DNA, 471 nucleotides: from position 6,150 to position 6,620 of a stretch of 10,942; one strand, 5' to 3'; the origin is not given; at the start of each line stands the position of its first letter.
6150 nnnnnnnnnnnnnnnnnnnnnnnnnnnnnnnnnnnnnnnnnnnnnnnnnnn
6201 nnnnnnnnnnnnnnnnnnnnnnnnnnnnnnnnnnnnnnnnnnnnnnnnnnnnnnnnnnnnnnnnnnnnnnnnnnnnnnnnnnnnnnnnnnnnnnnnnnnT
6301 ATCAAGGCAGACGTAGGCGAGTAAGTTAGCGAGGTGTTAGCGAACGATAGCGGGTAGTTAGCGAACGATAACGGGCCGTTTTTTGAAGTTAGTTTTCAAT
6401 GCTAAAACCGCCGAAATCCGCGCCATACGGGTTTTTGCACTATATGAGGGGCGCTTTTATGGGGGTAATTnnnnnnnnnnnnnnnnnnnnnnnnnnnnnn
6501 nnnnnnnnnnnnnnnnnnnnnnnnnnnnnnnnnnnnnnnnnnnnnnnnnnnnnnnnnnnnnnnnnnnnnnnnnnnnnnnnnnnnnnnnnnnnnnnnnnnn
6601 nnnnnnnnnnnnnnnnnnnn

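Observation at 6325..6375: Tandem 19-bp repeats immediately upstream of the tail module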

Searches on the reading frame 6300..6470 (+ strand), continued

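Call 85: search_solved_structures(query=A3, max_evalue=1, show_alignments=1)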
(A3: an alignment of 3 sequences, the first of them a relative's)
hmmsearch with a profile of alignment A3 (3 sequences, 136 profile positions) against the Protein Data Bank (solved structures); distinct sequences matched with E-value up to 1: 8.
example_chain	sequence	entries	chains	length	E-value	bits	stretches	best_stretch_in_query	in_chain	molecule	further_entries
3hef_A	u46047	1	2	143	5.4e-14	55.5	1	18-112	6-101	Gene 1 protein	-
4dyc_A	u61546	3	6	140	7.2e-14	55.1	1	18-112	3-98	Terminase small subunit | Gene 1 protein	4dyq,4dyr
4dzj_A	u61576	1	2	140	8.4e-14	54.9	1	18-112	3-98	Gene 1 protein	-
4dzp_A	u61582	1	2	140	1.4e-12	51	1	18-112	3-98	Gene 1 protein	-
6m0v_A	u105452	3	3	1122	0.29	14.3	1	67-117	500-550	CRISPR-associated endonuclease Cas9 1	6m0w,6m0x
6rj9_C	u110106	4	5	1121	0.29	14.3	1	67-117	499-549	CRISPR-associated endonuclease Cas9 1 | Streptococcus Thermophilus 1 Cas9 | Cas 9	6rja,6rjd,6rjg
8hmc_C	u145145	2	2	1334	0.31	14.2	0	57-109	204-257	Tetratricopeptide repeat protein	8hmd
3i6d_A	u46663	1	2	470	0.72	13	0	34-72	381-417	Protoporphyrinogen oxidase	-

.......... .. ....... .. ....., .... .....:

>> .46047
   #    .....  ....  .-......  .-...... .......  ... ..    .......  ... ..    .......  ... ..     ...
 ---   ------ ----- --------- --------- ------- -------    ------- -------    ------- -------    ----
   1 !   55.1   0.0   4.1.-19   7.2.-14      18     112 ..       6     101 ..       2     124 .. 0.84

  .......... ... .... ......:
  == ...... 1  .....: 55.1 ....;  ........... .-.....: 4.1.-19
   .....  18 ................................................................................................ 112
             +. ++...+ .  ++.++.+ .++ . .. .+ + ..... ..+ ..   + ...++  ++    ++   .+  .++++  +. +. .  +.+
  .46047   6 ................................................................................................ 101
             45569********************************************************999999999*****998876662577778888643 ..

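Call 95: find_encoding_contigs(protein=P0011, flank=5000, max_places=1)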
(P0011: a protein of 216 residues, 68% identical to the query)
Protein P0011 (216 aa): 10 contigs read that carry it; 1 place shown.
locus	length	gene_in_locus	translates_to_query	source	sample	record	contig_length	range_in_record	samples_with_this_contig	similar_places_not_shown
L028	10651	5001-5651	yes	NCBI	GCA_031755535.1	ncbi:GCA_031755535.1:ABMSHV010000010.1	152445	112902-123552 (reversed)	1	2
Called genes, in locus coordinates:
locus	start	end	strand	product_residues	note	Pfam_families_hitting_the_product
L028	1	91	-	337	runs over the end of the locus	PF00072:Response_reg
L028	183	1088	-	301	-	PF01734:Patatin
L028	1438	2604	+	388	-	PF13356:Arm-DNA-bind_3, PF22022:Phage_int_M, PF00589:Phage_integrase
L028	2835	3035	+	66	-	PF05930:Phage_AlpA (weak)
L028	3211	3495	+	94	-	-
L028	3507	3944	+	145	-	-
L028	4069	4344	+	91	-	-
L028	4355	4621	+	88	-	-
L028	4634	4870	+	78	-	-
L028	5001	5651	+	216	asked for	PF20901:Sf6_terminase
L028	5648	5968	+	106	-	-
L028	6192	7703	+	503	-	PF00270:DEAD, PF04851:ResIII, PF00271:Helicase_C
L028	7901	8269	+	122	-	-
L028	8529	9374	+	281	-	PF21984:DnaD_N (weak), PF13730:HTH_36 (weak)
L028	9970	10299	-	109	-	-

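Call 96: find_encoding_contigs(protein=P0017, flank=5000, max_places=1)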
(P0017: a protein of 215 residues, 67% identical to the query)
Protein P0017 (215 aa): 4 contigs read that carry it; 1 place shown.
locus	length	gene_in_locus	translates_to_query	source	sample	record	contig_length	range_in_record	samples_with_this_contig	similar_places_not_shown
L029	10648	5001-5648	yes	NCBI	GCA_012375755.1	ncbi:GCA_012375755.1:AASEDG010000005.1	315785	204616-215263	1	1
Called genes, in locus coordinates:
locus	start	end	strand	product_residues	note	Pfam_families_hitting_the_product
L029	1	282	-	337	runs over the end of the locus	PF00072:Response_reg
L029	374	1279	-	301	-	PF01734:Patatin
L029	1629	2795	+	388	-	PF13356:Arm-DNA-bind_3, PF22022:Phage_int_M, PF00589:Phage_integrase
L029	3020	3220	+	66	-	PF05930:Phage_AlpA, PF12728:HTH_17 (weak)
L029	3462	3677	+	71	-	-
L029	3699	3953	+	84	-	-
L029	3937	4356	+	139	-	-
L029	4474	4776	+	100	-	-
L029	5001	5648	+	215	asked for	PF20901:Sf6_terminase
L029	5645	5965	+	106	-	-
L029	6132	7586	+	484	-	PF00270:DEAD, PF04851:ResIII, PF00271:Helicase_C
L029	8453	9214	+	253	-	PF21984:DnaD_N (faint), PF13730:HTH_36 (faint)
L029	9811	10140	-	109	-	-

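Call 97: find_encoding_contigs(protein=P0005, flank=5000, max_places=1)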
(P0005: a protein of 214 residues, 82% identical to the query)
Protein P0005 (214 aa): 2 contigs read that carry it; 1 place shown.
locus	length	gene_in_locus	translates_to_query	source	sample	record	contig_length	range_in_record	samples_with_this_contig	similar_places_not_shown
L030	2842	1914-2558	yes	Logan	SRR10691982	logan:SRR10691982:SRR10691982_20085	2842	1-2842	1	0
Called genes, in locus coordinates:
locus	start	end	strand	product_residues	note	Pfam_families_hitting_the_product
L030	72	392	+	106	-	-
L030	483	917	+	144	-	-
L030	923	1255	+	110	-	-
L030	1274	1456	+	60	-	-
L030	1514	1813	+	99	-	-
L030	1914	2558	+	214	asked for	PF20901:Sf6_terminase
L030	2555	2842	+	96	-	?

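Call 106: search_dna_similar(query=L008:7099-7512:+, collection=phages, mode=protein, max_evalue=0.00001, max_rows=25)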
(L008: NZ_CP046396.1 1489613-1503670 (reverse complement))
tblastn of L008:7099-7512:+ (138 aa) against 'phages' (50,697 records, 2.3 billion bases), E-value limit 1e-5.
Records with a match: 18; places in all: 18; records where one place covers at least 80% of the query: 0.
Best place of each record, by identity: <60% 18.
By first word of the organism name: Ralstonia 11; Escherichia 4; Bacteriophage 1; Enterobacteria 1; Phage 1.
By host as written in the record: Ralstonia pseudosolanacearum I-31 (MT043) 5; Escherichia coli K-12 3; Ralstonia pseudosolanacearum I-31 (MT035) 2; Ralstonia pseudosolanacearum I-33 (MT061) 2; Ralstonia solanacearum 2; Helicobacter pametensis 1; Escherichia coli 1; Escherichia coli str. K-12 substr. W3110 1; and 1 more.
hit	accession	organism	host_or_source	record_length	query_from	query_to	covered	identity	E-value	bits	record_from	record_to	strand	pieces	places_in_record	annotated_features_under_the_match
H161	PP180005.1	Escherichia phage mEp554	Escherichia coli K-12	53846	22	103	59%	32.9%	3e-6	50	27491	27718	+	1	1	hypothetical protein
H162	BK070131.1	Bacteriophage sp.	Helicobacter pametensis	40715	19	99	59%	32.1%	8e-6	49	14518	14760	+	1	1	hypothetical protein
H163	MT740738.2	Ralstonia phage Gamede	Ralstonia pseudosolanacearum I-31 ...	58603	21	75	40%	45.5%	3e-7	53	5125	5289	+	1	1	terminase small subunit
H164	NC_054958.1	Ralstonia phage Gamede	Ralstonia pseudosolanacearum I-31 ...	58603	21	75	40%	45.5%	3e-7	53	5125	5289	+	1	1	terminase small subunit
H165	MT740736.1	Ralstonia phage Eline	Ralstonia pseudosolanacearum I-33 ...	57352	21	75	40%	45.5%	4e-7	53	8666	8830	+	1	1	terminase small subunit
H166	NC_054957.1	Ralstonia phage Eline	Ralstonia pseudosolanacearum I-33 ...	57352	21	75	40%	45.5%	4e-7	53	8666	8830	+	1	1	terminase small subunit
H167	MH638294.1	Ralstonia phage GP4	Ralstonia solanacearum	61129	21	75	40%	45.5%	4e-7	53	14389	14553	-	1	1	terminase small subunit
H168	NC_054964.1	Ralstonia phage GP4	Ralstonia solanacearum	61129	21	75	40%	45.5%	4e-7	53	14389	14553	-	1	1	terminase small subunit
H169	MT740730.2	Ralstonia phage Cimandef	Ralstonia pseudosolanacearum I-31 ...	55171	21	75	40%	45.5%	5e-7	53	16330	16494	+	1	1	terminase small subunit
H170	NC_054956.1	Ralstonia phage Cimandef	Ralstonia pseudosolanacearum I-31 ...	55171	21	75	40%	45.5%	5e-7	53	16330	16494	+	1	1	terminase small subunit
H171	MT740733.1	Ralstonia phage Dimitile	Ralstonia pseudosolanacearum I-31 ...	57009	21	75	40%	45.5%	5e-7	53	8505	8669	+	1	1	hypothetical protein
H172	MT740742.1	Ralstonia phage Heva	Ralstonia pseudosolanacearum I-31 ...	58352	21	75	40%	45.5%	5e-7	53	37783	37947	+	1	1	terminase small subunit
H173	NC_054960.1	Ralstonia phage Heva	Ralstonia pseudosolanacearum I-31 ...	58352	21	75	40%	45.5%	5e-7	53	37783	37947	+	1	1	terminase small subunit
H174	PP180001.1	Escherichia phage mEp010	Escherichia coli K-12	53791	23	73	37%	45.1%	1e-6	52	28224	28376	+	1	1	hypothetical protein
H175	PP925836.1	Escherichia phage MagusPhagus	Escherichia coli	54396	22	73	38%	42.3%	2e-6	51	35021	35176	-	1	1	terminase small subunit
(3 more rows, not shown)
